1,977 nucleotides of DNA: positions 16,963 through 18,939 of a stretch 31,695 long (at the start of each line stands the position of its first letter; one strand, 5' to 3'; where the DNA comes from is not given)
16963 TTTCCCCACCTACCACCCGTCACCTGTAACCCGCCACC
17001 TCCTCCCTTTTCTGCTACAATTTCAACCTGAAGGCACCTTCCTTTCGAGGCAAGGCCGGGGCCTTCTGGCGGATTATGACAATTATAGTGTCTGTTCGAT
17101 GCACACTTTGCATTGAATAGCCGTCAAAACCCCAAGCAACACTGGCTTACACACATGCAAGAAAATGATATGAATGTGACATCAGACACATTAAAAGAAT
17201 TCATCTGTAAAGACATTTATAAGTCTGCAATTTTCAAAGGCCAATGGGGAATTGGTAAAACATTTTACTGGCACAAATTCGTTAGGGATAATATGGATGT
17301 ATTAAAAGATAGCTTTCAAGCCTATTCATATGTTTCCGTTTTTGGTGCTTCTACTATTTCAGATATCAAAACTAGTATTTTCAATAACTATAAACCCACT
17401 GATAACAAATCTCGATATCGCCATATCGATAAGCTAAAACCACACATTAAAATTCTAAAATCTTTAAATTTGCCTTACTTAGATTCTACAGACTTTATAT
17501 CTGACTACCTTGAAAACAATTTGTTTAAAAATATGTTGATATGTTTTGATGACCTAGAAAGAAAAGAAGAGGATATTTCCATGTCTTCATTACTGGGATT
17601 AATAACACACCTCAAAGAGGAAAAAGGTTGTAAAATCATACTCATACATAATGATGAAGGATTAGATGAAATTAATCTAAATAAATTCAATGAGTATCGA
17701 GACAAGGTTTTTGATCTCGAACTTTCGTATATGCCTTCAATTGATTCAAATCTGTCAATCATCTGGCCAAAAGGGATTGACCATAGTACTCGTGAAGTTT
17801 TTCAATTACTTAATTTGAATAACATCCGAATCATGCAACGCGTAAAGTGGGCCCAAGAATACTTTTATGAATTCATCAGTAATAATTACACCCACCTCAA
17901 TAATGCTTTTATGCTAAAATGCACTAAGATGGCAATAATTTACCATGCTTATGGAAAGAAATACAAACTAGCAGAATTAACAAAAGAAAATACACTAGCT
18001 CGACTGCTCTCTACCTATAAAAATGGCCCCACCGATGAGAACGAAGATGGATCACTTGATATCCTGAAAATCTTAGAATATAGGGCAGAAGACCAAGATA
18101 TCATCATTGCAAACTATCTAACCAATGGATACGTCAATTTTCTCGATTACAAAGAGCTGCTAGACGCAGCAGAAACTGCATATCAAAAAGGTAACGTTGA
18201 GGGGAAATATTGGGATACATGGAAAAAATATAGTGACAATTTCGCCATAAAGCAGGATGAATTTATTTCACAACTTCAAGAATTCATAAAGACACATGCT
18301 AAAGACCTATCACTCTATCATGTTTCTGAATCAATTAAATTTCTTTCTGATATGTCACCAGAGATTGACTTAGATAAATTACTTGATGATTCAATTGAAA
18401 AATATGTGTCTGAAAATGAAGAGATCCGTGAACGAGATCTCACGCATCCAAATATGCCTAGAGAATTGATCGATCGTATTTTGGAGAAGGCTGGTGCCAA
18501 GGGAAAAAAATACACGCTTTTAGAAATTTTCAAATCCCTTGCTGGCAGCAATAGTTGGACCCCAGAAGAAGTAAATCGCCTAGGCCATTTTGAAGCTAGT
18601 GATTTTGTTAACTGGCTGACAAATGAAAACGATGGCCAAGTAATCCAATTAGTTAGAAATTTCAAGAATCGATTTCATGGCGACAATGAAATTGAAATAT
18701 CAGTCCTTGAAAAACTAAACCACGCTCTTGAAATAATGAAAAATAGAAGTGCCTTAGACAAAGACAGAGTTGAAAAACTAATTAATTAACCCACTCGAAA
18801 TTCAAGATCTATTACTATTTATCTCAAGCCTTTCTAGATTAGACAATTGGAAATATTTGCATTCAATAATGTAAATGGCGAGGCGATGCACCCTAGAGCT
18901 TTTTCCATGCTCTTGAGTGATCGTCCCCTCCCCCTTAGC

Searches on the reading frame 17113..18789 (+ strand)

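Call 7: search_protein_families(library=pfam, proteins=[window:17113-18789:+], max_evalue=0.001)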
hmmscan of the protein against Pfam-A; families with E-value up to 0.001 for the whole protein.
window:17113-18789:+ (558 aa): 0 families

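Call 88: search_protein_families(library=padloc, proteins=[window:17113-18789:+], max_evalue=0.01)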
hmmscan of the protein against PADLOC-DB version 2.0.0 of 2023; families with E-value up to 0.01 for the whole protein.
window:17113-18789:+ (558 aa): 2 families
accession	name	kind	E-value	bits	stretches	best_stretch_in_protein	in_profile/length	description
PDLC05031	PDC-S49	-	1.1e-24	85.3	1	41-395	29-394/624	-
PDLC05029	PDC-S49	-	2.5e-16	57.6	2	15-95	1-78/619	-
